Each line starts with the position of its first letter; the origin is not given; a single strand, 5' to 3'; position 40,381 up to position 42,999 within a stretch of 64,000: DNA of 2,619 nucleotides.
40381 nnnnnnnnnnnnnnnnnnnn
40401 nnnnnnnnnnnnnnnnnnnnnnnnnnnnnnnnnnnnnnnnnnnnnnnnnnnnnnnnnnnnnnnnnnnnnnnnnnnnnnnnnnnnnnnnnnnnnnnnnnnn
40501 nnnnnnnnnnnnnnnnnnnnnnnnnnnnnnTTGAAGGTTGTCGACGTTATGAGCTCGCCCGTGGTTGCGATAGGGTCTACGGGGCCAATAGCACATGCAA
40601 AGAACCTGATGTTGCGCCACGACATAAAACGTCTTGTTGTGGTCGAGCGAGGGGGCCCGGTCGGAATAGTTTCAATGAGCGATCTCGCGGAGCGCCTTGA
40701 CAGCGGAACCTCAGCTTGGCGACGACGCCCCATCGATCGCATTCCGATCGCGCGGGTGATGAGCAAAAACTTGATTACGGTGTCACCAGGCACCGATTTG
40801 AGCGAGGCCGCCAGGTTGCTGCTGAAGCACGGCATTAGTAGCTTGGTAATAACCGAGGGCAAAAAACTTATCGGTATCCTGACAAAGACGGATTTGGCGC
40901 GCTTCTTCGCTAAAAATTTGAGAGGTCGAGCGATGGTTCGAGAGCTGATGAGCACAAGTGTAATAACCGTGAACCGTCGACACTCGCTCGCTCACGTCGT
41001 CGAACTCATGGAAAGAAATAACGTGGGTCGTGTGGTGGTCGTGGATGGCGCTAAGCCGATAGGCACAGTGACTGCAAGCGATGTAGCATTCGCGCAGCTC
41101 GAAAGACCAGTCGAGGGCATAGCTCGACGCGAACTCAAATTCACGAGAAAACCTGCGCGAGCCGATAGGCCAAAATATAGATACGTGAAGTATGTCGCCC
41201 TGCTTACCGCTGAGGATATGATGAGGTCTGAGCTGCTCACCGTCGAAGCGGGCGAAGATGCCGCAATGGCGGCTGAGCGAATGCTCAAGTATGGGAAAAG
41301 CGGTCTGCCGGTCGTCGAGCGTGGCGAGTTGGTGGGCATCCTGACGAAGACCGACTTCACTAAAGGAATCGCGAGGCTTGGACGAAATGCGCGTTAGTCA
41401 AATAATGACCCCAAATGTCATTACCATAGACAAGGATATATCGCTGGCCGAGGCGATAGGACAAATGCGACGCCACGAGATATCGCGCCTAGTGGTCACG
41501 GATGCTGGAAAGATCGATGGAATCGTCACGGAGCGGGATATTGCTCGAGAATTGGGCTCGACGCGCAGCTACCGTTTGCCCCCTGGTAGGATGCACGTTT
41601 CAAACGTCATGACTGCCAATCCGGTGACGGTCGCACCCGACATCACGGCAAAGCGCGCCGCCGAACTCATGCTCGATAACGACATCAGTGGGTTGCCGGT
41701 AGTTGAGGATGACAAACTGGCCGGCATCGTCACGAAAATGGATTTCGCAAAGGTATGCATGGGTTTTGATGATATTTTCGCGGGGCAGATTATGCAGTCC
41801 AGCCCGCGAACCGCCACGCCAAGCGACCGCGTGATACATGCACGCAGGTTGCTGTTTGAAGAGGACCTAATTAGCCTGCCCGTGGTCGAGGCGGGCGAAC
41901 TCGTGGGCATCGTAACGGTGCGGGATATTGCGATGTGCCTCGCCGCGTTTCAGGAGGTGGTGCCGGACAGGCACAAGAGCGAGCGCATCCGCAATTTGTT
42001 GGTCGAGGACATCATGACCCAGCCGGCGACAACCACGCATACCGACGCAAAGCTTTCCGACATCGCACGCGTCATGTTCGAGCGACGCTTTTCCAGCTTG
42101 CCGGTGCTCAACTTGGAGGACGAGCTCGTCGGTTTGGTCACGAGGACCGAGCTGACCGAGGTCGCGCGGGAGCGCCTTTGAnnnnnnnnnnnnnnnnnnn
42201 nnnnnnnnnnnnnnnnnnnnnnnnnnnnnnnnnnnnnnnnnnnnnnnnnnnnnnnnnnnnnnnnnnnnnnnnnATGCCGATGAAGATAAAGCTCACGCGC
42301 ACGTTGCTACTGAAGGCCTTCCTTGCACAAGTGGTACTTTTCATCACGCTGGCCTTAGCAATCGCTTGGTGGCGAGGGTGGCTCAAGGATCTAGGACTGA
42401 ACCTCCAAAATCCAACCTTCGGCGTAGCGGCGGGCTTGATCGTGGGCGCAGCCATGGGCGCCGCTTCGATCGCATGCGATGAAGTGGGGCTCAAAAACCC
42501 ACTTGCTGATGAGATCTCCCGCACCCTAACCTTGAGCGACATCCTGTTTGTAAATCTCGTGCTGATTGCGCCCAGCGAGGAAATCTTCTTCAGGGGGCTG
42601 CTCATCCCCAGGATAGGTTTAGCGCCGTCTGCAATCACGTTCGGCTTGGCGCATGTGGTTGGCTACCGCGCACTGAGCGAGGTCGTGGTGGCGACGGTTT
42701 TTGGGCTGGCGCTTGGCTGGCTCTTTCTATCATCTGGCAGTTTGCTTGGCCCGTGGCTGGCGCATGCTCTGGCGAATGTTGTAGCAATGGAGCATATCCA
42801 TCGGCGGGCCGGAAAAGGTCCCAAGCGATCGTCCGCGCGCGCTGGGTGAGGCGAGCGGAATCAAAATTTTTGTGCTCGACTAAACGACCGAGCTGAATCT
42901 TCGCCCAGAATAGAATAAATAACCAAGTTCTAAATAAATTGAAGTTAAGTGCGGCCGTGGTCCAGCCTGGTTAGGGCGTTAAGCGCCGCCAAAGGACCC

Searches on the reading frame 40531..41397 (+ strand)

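Call 38: search_protein_families(library=pfam, proteins=[window:40531-41397:+], max_evalue=0.001)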
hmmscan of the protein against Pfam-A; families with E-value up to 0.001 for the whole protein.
window:40531-41397:+ (288 aa): 1 family
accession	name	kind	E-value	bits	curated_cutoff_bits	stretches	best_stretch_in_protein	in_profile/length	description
PF00571.33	CBS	-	6e-56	187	24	4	74-127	2-56/57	CBS domain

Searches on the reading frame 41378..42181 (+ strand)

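Call 38: search_protein_families(library=pfam, proteins=[window:41378-42181:+], max_evalue=0.001)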
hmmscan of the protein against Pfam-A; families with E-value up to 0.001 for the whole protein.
window:41378-42181:+ (267 aa): 1 family
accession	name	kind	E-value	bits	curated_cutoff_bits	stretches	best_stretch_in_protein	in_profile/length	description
PF00571.33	CBS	-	2.6e-57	191.4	24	4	6-59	1-55/57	CBS domain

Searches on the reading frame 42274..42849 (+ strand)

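Call 36: search_protein_families(library=pfam, proteins=[window:42274-42849:+], max_evalue=0.001)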
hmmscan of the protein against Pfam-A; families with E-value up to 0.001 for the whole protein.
window:42274-42849:+ (191 aa): 1 family
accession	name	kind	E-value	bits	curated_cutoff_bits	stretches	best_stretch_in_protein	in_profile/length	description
PF02517.21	Rce1-like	-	6.8e-14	52.4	22.4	1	91-170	8-93/93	Type II CAAX prenyl endopeptidase Rce1-like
